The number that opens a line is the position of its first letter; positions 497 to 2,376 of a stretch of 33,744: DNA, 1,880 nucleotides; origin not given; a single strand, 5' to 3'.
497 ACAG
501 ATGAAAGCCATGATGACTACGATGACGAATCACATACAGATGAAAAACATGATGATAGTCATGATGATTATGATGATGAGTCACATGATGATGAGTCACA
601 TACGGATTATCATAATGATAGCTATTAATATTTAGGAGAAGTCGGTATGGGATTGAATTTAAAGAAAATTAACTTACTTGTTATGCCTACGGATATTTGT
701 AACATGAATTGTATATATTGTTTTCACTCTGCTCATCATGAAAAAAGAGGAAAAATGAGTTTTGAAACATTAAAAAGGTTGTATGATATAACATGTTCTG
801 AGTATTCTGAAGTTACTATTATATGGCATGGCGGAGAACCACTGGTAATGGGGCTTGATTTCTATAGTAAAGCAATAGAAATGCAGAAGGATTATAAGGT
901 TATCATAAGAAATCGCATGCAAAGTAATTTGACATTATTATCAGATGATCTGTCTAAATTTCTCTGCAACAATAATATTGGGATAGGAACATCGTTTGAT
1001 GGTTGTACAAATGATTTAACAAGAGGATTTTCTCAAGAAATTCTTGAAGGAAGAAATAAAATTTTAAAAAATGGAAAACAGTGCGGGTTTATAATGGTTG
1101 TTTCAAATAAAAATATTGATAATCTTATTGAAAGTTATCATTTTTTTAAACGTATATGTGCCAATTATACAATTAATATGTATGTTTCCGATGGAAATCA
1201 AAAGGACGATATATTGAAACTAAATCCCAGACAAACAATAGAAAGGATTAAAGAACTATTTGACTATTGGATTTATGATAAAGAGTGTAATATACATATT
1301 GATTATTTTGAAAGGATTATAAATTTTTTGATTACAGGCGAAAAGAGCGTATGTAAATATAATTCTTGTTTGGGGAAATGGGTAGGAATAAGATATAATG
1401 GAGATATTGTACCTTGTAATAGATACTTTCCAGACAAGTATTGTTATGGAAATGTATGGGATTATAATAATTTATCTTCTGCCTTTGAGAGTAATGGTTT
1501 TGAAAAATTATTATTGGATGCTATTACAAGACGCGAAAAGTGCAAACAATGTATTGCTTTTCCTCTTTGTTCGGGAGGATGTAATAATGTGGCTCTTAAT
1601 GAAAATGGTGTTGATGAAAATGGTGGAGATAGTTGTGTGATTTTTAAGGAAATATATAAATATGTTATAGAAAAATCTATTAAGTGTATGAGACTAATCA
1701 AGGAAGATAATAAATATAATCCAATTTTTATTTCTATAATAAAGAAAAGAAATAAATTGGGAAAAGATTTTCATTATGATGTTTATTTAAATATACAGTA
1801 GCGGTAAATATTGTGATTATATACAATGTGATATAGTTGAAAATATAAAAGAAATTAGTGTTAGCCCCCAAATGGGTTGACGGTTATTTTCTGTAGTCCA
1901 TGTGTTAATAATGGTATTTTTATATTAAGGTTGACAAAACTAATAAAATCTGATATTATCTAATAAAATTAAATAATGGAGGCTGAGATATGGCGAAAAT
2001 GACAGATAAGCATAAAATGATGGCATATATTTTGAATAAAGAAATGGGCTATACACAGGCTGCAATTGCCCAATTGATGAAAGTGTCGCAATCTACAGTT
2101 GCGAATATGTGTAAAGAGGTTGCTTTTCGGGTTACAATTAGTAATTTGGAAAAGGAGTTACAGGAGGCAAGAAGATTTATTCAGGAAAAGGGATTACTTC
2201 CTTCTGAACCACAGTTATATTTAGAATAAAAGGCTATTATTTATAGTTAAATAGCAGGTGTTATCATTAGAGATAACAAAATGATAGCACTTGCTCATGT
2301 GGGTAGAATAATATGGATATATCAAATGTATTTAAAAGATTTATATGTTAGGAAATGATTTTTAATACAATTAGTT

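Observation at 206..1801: Repeat peptide + radical SAM/SPASM gene pair: candidate undescribed RiPP with ~29 aromatic-x-(Asp/Arg) motifs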

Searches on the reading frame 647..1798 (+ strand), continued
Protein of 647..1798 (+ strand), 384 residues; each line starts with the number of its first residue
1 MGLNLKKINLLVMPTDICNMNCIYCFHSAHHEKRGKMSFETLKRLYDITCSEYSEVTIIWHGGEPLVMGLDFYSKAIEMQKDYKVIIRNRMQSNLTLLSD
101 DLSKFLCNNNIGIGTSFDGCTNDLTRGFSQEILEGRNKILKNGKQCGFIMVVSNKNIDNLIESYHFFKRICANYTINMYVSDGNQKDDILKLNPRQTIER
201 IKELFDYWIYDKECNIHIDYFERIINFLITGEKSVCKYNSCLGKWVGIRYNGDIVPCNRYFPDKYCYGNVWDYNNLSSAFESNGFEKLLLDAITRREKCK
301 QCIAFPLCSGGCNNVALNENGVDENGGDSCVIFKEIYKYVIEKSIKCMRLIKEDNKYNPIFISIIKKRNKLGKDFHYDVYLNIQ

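Call 62: predict_structure(alignment_id=A1)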
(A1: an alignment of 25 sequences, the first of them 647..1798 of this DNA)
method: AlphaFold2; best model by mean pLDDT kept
length: 384 residues; sequences in the alignment: 25
mean_pLDDT: 87.2   pTM: 0.87
mean pLDDT of the five models: 87.2, 87.0, 87.0, 85.6, 84.7
residues with pLDDT >= 90: 256; 70-90: 80; 50-70: 25; < 50: 23
segments of 3 or more residues with pLDDT < 50: 28-32, 235-239, 371-373, 376-384
pLDDT, mean of each block of 10 residues (from residue 1): 75 89 63 78 97 93 90 98 95 94 97 93 93 97 94 96 98 93 71 96 98 95 90 57 81 86 91 94 93 92 88 87 91 96 90 79 77 45 32
secondary structure, 60 per line:
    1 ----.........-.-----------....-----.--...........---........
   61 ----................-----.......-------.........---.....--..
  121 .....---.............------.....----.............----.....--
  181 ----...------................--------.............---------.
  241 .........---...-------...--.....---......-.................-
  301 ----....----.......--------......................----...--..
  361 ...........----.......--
elements in order: E5-13 H27-30 H39-49 E53-60 H65-80 E86-92 H100-108 E112-116 H119-125 H129-141 E148-152 H157-169 E174-178 H194-209 H219-230 H240-244 E245-249 E253-255 H276-281 H283-299 H305-308 H313-319 H328-349 H359-371 H376-382

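Call 65: fold_search(model_id=the predicted structure, library=pdb)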
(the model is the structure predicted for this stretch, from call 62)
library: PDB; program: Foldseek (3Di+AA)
matches with E <= 10: 1182; with E <= 0.001: 87
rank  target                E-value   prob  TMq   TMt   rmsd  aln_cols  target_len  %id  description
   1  4k36_A                7.2e-24  1.00  0.80  0.80   3.9       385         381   23  His6 tagged anSMEcpe with bound AdoMet (released 2013-05-08)
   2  4k37_A                2.3e-23  1.00  0.80  0.84   3.2       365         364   25  Native anSMEcpe with bound AdoMet (released 2013-05-08)
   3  4k37_B                5.6e-23  1.00  0.78  0.81   3.3       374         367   24  Native anSMEcpe with bound AdoMet (released 2013-05-08)
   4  4k39_B                9.4e-23  1.00  0.78  0.83   3.3       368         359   24  Native anSMEcpe with bound AdoMet and Cp18Cys peptide (released 2013-05-08)
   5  4k36_B                1.6e-22  1.00  0.79  0.83   2.9       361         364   25  His6 tagged anSMEcpe with bound AdoMet (released 2013-05-08)
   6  4k38_B                2.4e-22  1.00  0.78  0.83   3.3       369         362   25  Native anSMEcpe with bound AdoMet and Kp18Cys peptide (released 2013-05-08)
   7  4k39_A                2.7e-22  1.00  0.78  0.83   3.4       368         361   25  Native anSMEcpe with bound AdoMet and Cp18Cys peptide (released 2013-05-08)
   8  4k38_A                8.6e-22  1.00  0.79  0.82   3.5       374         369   24  Native anSMEcpe with bound AdoMet and Kp18Cys peptide (released 2013-05-08)
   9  9gmc_A                1.7e-17  1.00  0.75  0.77   3.6       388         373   16  Crystal structure of the complex formed between the radical SAM protein ChlB and the R3A mutant of ChlA (released 2025-06-25)
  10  9gm3_A                1.8e-17  1.00  0.73  0.75   4.2       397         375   19  Crystal structure of the complex formed between the radical SAM protein ChlB and the leader region of its precursor su (released 2025-06-25)
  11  9gmc_C                5.6e-17  1.00  0.74  0.77   3.8       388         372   16  Crystal structure of the complex formed between the radical SAM protein ChlB and the R3A mutant of ChlA (released 2025-06-25)
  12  9gm3_C                1.5e-16  1.00  0.73  0.75   3.9       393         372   17  Crystal structure of the complex formed between the radical SAM protein ChlB and the leader region of its precursor su (released 2025-06-25)
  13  5wgg_A                4.8e-16  1.00  0.71  0.62   4.3       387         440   21  Structural Insights into Thioether Bond Formation in the Biosynthesis of Sactipeptides (released 2017-07-26)
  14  5why_B                1.8e-15  1.00  0.71  0.65   3.5       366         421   22  Structural Insights into Thioether Bond Formation in the Biosynthesis of Sactipeptides (released 2017-07-26)
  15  5why_A                2.6e-15  1.00  0.71  0.66   4.0       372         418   22  Structural Insights into Thioether Bond Formation in the Biosynthesis of Sactipeptides (released 2017-07-26)
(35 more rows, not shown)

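Call 73: find_encoding_contigs(protein=P0088, flank=5000, max_places=1)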
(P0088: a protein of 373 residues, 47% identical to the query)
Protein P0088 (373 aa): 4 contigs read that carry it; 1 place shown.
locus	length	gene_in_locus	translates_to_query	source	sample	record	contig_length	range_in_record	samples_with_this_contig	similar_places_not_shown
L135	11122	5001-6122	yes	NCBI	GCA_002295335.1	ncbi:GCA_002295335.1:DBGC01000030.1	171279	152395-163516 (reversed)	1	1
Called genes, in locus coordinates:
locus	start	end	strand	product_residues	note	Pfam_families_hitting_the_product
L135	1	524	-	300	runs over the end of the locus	PF07508:Recombinase, PF13408:Zn_ribbon_recom (weak)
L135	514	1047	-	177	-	PF00239:Resolvase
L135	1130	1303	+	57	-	-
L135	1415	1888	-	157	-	-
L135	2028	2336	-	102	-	PF06124:DUF960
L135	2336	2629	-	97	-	PF12844:HTH_19 (weak), PF13560:HTH_31 (weak), PF01381:HTH_3 (faint)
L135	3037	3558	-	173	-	-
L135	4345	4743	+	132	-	-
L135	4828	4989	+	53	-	-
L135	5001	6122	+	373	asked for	PF04055:Radical_SAM, PF13186:SPASM (weak)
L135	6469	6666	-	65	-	-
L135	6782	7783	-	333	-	-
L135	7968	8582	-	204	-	-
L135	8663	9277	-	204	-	-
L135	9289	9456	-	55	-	-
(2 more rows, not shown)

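Call 74: find_encoding_contigs(protein=P0051, flank=5000, max_places=2)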
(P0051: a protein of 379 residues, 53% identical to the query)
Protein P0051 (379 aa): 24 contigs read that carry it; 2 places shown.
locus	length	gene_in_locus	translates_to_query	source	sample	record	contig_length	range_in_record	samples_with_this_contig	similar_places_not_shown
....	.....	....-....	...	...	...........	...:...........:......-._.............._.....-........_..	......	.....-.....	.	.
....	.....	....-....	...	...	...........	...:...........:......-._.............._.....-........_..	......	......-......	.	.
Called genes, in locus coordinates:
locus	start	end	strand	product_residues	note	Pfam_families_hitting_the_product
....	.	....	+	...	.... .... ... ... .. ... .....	-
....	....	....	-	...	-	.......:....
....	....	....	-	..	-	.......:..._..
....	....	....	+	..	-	-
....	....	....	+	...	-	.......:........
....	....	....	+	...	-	-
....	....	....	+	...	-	-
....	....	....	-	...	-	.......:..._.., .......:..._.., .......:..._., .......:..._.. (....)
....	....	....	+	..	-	-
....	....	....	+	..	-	-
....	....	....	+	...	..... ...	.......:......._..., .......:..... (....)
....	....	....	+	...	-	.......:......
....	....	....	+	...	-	-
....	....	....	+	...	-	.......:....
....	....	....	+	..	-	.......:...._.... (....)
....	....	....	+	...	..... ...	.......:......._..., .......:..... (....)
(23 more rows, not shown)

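Call 75: find_encoding_contigs(protein=P0085, flank=5000, max_places=2)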
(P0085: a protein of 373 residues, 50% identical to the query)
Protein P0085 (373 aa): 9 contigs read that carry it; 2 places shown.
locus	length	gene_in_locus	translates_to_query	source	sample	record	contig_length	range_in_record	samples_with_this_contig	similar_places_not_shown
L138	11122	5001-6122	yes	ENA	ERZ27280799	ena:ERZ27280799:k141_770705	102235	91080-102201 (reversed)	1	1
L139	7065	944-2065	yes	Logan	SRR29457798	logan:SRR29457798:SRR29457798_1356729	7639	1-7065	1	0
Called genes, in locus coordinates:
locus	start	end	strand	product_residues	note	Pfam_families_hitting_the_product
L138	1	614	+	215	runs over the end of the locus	?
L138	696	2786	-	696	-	PF12437:GSIII_N, PF00120:Gln-synt_C, PF18318:Gln-synt_C-ter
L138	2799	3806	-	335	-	PF03590:AsnA, PF00152:tRNA-synt_2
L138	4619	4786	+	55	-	-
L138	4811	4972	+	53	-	-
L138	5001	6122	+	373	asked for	PF04055:Radical_SAM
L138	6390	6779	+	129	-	-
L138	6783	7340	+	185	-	PF01022:HTH_5, PF12840:HTH_20, PF09860:DUF2087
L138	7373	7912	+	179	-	PF04073:tRNA_edit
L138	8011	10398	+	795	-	PF13290:CHB_HEX_C_1 (weak), PF13287:Fn3_assoc (weak), PF08757:CotH, PF00932:LTD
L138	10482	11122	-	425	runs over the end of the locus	PF02403:Seryl_tRNA_N, PF00587:tRNA-synt_2b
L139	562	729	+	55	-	-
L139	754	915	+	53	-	-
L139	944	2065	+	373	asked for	PF04055:Radical_SAM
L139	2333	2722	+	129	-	-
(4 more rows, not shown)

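Call 83: search_protein_families(library=padloc, proteins=[window:647-1798:+], max_evalue=0.001)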
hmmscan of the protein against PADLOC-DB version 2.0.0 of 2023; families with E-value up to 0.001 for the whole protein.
window:647-1798:+ (384 aa): 2 families
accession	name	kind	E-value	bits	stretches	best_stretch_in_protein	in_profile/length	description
PDLC02903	pVip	-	4.3e-09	34.2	1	15-228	7-193/257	Viperins not associated with kinases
PDLC02904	pVip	-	4.5e-09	34.2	1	15-226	10-195/262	Viperins associated with kinases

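Call 86: search_protein_families(library=pfam, proteins=[L049:4118-7123:+, L049:2210-2905:+, L132:46-717:+, L132:2265-3482:+, L119:5291-5620:+], max_evalue=0.001)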
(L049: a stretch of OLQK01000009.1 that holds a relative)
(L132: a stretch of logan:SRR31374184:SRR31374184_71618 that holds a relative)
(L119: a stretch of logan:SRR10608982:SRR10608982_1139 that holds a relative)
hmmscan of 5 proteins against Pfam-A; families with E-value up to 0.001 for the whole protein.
L049:4118-7123:+ (1002 aa): 0 families

L049:2210-2905:+ (232 aa): 1 family
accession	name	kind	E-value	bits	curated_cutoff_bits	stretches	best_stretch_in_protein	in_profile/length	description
PF01520.23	Amidase_3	-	8.4e-24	85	27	1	3-166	1-173/174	N-acetylmuramoyl-L-alanine amidase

L132:46-717:+ (224 aa): 2 families
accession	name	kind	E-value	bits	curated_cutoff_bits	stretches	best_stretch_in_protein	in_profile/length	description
PF13489.12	Methyltransf_23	-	7.2e-05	23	27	1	69-143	19-96/164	Methyltransferase domain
PF00398.26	RrnaAD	-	0.00011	21.8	24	0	59-141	17-90/263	Ribosomal RNA adenine dimethylase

L132:2265-3482:+ (406 aa): 3 families
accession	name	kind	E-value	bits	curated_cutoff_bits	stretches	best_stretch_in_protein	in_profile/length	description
PF04055.27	Radical_SAM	-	2.1e-20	74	29.5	1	93-249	1-165/166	Radical SAM superfamily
PF13186.11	SPASM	-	2.2e-09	37.9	21.5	1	310-367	5-67/67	Iron-sulfur cluster-binding domain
PF13353.11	Fer4_12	-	3.9e-06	27.6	22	1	97-170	13-90/137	4Fe-4S single cluster domain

L119:5291-5620:+ (110 aa): 0 families

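Call 87: list_cluster_members(proteins=[P0088, P0099, P0107, P0053, P0043, P0051, P0134, P0135])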
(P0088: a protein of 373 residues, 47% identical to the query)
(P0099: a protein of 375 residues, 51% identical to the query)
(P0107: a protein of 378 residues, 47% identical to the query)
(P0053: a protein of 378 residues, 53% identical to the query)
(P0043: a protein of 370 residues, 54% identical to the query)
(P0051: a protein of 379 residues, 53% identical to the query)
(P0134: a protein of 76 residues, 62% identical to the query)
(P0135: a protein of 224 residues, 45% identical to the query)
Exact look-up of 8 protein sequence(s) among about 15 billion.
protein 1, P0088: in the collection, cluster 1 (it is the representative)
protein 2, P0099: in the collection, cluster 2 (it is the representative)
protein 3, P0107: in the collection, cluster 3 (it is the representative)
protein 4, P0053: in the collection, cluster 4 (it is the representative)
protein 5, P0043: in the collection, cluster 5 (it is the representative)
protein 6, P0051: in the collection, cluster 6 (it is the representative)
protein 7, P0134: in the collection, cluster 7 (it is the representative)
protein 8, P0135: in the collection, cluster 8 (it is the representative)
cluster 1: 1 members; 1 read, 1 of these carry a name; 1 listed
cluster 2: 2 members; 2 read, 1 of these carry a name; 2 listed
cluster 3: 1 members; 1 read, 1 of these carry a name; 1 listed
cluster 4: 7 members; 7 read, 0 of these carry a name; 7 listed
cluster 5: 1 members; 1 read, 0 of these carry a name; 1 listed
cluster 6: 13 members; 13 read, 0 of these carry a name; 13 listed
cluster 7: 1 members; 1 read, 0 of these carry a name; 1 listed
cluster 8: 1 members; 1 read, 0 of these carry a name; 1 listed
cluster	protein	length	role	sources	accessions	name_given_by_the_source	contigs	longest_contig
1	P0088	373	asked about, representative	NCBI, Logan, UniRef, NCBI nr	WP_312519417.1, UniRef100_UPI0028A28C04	radical SAM/SPASM domain-containing protein [Anaerospora sp.] | radical SAM/SPASM domain-containing protein n=1 Tax=Anaerospora sp. TaxID=1960278 ... | radical SAM protein [Anaerospora sp.]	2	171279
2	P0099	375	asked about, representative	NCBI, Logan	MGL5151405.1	MAG: radical SAM protein [Clostridium sp.]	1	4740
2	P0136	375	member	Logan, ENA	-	-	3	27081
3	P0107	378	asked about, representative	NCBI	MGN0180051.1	MAG: radical SAM protein [Monoglobaceae bacterium]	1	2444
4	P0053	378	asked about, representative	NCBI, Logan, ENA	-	-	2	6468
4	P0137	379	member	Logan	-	-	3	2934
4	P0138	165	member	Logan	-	-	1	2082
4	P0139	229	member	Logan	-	-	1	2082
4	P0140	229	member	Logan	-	-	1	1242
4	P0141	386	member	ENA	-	-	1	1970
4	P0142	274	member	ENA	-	-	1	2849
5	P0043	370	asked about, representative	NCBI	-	-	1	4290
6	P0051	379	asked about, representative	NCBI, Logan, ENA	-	-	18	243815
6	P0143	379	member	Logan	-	-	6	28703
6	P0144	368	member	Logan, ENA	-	-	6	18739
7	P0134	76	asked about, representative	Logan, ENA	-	-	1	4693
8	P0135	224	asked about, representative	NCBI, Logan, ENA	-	-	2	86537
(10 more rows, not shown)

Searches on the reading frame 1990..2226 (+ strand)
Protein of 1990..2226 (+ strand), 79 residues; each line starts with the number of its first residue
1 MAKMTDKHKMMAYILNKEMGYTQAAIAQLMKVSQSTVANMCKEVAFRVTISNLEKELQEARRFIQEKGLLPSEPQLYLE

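Call 3: search_protein_families(library=pfam, proteins=[window:1990-2226:+], max_evalue=0.1)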
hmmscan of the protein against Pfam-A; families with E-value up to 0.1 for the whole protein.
window:1990-2226:+ (79 aa): 19 families
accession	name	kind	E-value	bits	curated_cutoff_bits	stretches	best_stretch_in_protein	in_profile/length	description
PF08281.18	Sigma70_r4_2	-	0.00021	21.3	25.7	1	11-39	17-45/54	Sigma-70, region 4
PF01381.28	HTH_3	-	0.00025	21.4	23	1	17-45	6-33/55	Helix-turn-helix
PF13384.12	HTH_23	-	0.0042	17.3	24.6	1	15-39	13-36/50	Homeodomain-like domain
PF01418.23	HTH_6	-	0.0057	17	28.3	1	9-46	20-60/77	Helix-turn-helix domain, rpiR family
PF04545.22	Sigma70_r4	-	0.0063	16.4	24.1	1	12-37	16-37/50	Sigma-70, region 4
PF13744.12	HTH_37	-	0.0076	16.5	27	1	7-53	16-64/80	Helix-turn-helix domain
PF13936.12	HTH_38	-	0.0076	16.4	27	1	19-42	19-42/44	Helix-turn-helix domain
PF17762.8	HTH_ParB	-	0.0084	16.7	22.6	1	15-41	15-41/102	ParB HTH domain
PF13334.11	DUF4094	-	0.0095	16.8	24.5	1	9-61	55-88/90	Domain of unknown function (DUF4094)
PF13443.12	HTH_26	-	0.011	16.4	22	1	17-55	7-45/63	Cro/C1-type HTH DNA-binding domain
PF13542.12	HTH_Tnp_ISL3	-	0.013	15.4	27.4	1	17-44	25-50/51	Helix-turn-helix domain of transposase family ISL3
PF18502.6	Mrpl_C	-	0.014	16.1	25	1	27-67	29-68/111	54S ribosomal protein L8 C-terminal domain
PF06056.18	Terminase_5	-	0.017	15.5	20.3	1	19-42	12-35/58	Putative ATPase subunit of terminase (gpP-like)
PF01608.23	I_LWEQ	-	0.019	15.4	27.5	1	28-63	105-141/151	I/LWEQ domain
PF13518.12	HTH_28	-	0.033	14.7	25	1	19-41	11-33/52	Helix-turn-helix domain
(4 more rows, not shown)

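Call 4: search_protein_families(library=ncbifam, proteins=[window:1990-2226:+], max_evalue=0.1)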
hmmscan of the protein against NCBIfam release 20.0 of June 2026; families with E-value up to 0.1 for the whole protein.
window:1990-2226:+ (79 aa): 11 families
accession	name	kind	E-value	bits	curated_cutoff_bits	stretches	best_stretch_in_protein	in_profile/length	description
NF005385.0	PRK06930.1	subfamily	0.0004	20.1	136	1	1-45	112-155/170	positive control sigma-like factor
TIGR02937.1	sigma70-ECF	superfamily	0.0035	17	42.9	1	9-42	122-155/165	sigma-70 family RNA polymerase sigma factor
NF033545.0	transpos_IS630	equivalog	0.0043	16.6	100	1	11-44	3-36/299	IS630 family transposase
TIGR03070.1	couple_hipB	subfamily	0.015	15.2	71.65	1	17-39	12-34/58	type II toxin-antitoxin system Y4mF family antitoxin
TIGR02985.1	Sig70_bacteroi1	subfamily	0.016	15.5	126.4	1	3-41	114-151/162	RNA polymerase sigma-70 factor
NF009949.0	PRK13413.1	equivalog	0.017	14.8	272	1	2-45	156-197/203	master DNA invertase Mpi family serine-type recombinase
TIGR04285.1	nucleoid_noc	exception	0.018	14.4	315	1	15-46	109-140/255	nucleoid occlusion protein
NF007069.0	PRK09514.1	equivalog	0.053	13.5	143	1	6-62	44-102/141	Zn(2+)-responsive transcriptional regulator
TIGR02607.1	antidote_HigA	equivalog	0.084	12.7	47.7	0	17-43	17-43/81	HigA family addiction module antitoxin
NF007257.0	PRK09706.1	subfamily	0.084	12.7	101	0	16-39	14-37/135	transcriptional repressor DicA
NF047377.1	heat_HspR_dupli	exception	0.084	12.4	300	1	15-73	57-112/214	heat shock protein transcriptional repressor HspR, fused homodimer type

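Call 57: search_protein_families(library=phrogs, proteins=[window:1990-2226:+], max_evalue=0.01)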
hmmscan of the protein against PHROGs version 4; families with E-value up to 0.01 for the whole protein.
window:1990-2226:+ (79 aa): 17 families
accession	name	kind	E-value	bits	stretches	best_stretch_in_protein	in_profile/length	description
phrog_2538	-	head and packaging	2e-05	25.7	1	3-57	2-55/129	terminase small subunit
phrog_6831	-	transcription regulation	7.4e-05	23.7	1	8-42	8-40/68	transcriptional regulator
phrog_3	-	transcription regulation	0.00016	22.6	1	3-55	82-132/430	transcriptional repressor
phrog_1190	-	transcription regulation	0.00049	20.9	1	1-43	109-150/167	RNA polymerase sigma factor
phrog_2339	-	DNA, RNA and nucleotide metabolism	0.00084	20.3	1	15-53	33-71/98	HTH DNA binding protein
phrog_5301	-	transcription regulation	0.0013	19.9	1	1-48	1-49/132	transcriptional repressor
phrog_8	-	transcription regulation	0.0025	18.3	1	8-54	78-122/346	transcriptional regulator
phrog_3512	-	transcription regulation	0.0029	18.8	1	2-49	64-110/130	sigma factor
phrog_725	-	transcription regulation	0.0031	18.4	1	12-56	17-50/101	CII-like regulator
phrog_7676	-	unknown function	0.0034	18.6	1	6-45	3-42/86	-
phrog_1033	-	DNA, RNA and nucleotide metabolism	0.0049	17.7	1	6-60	140-185/334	ParB-like partition protein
phrog_57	-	head and packaging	0.0051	17.7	1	11-48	3-40/199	terminase small subunit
phrog_6223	-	transcription regulation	0.0052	17.8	1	11-39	8-36/73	transcriptional repressor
phrog_8994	-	unknown function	0.0053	17.7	1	15-58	13-56/74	-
phrog_7950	-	transcription regulation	0.0061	17.6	0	16-61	2-48/68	transcriptional repressor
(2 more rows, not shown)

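Call 83: search_protein_families(library=padloc, proteins=[window:1990-2226:+], max_evalue=0.001)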
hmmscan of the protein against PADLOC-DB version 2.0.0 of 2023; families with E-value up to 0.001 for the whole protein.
window:1990-2226:+ (79 aa): 1 family
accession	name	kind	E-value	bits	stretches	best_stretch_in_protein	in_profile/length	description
PDLC04133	mad1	-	0.00032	18.9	1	17-43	2-28/60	mads_1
